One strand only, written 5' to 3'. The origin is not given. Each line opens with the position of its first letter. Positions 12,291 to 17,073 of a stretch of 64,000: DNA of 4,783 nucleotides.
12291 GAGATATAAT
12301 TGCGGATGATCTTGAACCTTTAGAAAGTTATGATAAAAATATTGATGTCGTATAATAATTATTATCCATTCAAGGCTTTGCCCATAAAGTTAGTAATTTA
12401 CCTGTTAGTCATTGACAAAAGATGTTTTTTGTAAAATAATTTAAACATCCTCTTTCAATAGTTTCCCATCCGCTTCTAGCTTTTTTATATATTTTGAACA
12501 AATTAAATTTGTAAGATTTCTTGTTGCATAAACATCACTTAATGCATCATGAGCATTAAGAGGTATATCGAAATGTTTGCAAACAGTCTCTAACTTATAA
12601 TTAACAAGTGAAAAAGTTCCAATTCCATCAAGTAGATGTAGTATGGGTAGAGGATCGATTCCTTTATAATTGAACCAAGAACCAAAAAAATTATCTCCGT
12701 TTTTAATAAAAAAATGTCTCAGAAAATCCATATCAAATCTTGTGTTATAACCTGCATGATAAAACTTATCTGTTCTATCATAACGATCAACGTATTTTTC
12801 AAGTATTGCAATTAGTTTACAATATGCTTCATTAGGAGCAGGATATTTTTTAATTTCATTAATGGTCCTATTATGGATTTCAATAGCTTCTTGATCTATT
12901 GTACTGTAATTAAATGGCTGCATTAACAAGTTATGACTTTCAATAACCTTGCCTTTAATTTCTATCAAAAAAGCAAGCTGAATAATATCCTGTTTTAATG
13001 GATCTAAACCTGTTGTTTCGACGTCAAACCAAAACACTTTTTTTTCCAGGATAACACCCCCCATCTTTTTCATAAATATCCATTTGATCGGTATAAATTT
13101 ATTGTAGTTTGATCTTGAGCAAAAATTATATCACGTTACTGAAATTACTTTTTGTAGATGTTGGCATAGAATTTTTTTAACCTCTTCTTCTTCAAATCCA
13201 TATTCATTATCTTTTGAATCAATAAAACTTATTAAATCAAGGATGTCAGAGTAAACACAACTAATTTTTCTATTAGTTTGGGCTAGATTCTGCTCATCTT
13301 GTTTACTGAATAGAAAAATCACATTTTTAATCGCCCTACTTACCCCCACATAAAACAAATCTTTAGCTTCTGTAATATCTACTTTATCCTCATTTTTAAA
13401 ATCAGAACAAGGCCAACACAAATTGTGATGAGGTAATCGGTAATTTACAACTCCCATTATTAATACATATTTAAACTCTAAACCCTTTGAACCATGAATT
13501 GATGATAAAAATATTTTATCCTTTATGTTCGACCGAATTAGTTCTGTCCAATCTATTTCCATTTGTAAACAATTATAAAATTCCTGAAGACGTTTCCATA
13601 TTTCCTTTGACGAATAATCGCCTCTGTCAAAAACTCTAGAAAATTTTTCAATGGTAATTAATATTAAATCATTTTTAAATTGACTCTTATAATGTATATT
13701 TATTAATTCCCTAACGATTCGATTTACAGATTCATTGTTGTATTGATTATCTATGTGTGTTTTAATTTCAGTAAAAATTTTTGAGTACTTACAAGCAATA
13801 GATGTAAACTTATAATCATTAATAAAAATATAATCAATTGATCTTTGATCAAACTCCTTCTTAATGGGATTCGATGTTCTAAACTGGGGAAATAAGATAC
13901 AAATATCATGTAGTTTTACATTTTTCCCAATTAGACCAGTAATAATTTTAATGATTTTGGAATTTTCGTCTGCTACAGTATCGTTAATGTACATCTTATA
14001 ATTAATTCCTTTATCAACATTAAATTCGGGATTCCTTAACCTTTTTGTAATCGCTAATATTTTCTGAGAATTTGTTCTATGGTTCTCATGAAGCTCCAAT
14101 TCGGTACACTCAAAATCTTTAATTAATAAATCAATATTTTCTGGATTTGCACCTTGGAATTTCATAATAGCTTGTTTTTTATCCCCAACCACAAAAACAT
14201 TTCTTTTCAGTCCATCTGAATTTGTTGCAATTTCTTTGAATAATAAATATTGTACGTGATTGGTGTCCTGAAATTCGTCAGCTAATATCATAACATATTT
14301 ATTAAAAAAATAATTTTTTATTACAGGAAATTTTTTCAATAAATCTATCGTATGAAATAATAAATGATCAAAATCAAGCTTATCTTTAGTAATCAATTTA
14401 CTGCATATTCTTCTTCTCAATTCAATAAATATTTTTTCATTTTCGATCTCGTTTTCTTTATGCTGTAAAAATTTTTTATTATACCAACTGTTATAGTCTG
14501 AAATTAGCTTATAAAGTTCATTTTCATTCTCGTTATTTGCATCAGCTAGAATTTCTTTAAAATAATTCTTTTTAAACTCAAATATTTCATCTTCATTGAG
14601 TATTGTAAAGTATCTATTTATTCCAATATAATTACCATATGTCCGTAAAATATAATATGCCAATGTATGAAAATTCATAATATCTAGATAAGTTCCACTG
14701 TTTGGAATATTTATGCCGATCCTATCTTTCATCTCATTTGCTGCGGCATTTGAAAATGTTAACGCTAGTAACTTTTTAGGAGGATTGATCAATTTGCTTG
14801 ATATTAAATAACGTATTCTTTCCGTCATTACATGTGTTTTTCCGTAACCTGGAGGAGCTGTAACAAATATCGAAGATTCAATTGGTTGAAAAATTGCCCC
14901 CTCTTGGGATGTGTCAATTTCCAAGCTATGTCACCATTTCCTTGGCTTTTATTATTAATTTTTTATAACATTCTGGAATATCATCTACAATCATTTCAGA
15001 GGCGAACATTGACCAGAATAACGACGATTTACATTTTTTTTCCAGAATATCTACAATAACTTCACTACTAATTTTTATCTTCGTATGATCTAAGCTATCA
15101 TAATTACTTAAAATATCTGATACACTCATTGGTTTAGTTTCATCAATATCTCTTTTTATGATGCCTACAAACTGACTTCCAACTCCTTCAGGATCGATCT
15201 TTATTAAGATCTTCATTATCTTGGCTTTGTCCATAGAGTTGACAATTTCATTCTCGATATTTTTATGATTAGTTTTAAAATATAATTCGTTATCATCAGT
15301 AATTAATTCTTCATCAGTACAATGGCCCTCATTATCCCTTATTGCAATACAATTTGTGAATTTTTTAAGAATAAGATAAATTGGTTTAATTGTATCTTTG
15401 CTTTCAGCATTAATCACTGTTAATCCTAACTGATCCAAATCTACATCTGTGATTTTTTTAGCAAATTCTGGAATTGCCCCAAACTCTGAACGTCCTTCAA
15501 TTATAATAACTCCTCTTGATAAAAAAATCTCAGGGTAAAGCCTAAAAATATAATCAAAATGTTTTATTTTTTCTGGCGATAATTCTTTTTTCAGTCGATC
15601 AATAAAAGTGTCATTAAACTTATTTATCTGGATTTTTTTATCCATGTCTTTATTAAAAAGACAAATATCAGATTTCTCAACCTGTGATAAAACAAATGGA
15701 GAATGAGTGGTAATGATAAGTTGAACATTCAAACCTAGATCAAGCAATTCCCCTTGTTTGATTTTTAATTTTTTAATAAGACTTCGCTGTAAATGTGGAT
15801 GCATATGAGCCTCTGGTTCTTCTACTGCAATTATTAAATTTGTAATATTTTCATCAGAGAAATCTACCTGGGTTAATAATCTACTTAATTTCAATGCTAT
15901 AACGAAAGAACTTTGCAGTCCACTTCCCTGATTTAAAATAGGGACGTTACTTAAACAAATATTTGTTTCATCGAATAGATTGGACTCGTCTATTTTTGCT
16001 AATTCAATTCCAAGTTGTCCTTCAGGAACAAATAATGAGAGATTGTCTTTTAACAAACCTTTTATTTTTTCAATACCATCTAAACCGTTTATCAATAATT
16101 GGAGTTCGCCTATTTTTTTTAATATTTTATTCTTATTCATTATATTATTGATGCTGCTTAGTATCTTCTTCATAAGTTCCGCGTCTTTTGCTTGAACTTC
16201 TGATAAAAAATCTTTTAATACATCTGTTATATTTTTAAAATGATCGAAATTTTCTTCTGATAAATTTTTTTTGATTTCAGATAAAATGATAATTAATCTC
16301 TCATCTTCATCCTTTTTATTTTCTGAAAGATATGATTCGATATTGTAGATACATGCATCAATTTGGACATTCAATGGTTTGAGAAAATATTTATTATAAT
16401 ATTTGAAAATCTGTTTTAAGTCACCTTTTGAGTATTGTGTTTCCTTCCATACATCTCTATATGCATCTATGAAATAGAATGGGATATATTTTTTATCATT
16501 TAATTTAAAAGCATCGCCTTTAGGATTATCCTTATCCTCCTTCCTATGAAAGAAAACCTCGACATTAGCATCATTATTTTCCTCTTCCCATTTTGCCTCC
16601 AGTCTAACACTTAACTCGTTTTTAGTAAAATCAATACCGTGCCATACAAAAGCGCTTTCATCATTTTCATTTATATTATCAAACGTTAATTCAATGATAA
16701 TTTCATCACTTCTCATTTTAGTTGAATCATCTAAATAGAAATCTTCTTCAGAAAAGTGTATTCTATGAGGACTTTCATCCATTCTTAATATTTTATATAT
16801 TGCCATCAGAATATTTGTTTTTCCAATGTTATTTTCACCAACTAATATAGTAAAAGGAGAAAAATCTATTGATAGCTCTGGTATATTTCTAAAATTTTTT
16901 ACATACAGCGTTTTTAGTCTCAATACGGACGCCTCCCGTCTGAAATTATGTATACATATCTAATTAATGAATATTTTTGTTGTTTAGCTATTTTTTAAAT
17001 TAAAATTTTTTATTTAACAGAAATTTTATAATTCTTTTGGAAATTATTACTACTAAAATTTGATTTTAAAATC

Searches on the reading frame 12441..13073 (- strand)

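Call 52: search_protein_families(library=pfam, proteins=[window:12441-13073:-], max_evalue=0.001)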
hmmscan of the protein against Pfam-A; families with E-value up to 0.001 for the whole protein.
window:12441-13073:- (210 aa): 1 family
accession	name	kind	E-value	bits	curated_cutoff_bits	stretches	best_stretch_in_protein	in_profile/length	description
PF00929.31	RNase_T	-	1.3e-15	58.7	24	1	15-185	2-161/164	Exonuclease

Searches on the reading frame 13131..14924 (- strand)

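Call 52: search_protein_families(library=pfam, proteins=[window:13131-14924:-], max_evalue=0.001)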
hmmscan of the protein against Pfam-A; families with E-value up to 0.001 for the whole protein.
window:13131-14924:- (597 aa): 6 families
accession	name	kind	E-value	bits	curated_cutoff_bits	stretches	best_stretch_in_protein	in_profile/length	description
PF00580.27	UvrD-helicase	-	2.2e-56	192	23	1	6-271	4-270/271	UvrD/REP helicase N-terminal domain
PF13361.12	UvrD_C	-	3e-24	86.5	25.6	2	379-541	208-349/350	UvrD-like helicase C-terminal domain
PF13245.12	AAA_19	-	1e-15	58.5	25.1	1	16-256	11-133/134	AAA domain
PF13086.12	AAA_11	-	1.7e-06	28.4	27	1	3-69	2-72/257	AAA domain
PF13538.12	UvrD_C_2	-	2.7e-05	24.4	27.4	0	471-493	2-24/52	UvrD-like helicase C-terminal domain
PF13604.12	AAA_30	-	0.00043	20.5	27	0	6-72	5-69/191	AAA domain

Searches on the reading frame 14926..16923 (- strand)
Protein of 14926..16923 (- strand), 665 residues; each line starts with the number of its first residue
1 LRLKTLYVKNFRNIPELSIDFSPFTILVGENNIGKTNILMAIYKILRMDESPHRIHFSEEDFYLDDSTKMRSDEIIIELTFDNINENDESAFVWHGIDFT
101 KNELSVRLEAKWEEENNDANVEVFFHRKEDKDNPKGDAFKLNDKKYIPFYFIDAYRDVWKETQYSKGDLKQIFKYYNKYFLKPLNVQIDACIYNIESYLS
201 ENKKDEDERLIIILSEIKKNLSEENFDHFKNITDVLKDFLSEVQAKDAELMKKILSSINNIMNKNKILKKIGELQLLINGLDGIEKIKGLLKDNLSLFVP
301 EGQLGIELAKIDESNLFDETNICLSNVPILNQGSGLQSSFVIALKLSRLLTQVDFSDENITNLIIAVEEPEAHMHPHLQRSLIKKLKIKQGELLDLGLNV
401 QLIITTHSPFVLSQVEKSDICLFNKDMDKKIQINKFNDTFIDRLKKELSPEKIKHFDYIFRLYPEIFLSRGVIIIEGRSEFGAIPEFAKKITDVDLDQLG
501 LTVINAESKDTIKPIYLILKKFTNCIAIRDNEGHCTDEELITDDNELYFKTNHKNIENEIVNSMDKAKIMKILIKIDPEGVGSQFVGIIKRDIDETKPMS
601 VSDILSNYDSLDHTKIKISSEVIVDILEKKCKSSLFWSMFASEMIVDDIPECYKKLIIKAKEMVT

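Call 52: search_protein_families(library=pfam, proteins=[window:14926-16923:-], max_evalue=0.001)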
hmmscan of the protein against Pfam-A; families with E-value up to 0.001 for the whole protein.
window:14926-16923:- (665 aa): 6 families
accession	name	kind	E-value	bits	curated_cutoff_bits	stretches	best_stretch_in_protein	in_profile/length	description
PF13175.12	AAA_15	-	1.9e-35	123.6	32.1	1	1-411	1-373/374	AAA ATPase domain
PF13304.12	AAA_21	-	4.3e-20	73.4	27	1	24-413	1-304/304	AAA domain, putative AbiEii toxin, Type IV TA system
PF11398.14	DUF2813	-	4.5e-14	53.1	21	1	1-90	1-89/372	Protein of unknown function (DUF2813)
PF20469.4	OLD-like_TOPRIM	-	2.4e-11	44.4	23.2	1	467-530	1-65/67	Overcoming lysogenization defect protein-like, TOPRIM domain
PF02463.25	SMC_N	-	4.6e-07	29.9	40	1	3-87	2-89/220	RecF/RecN/SMC N terminal domain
PF13476.12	AAA_23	-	0.00014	23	27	1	6-270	2-192/201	AAA domain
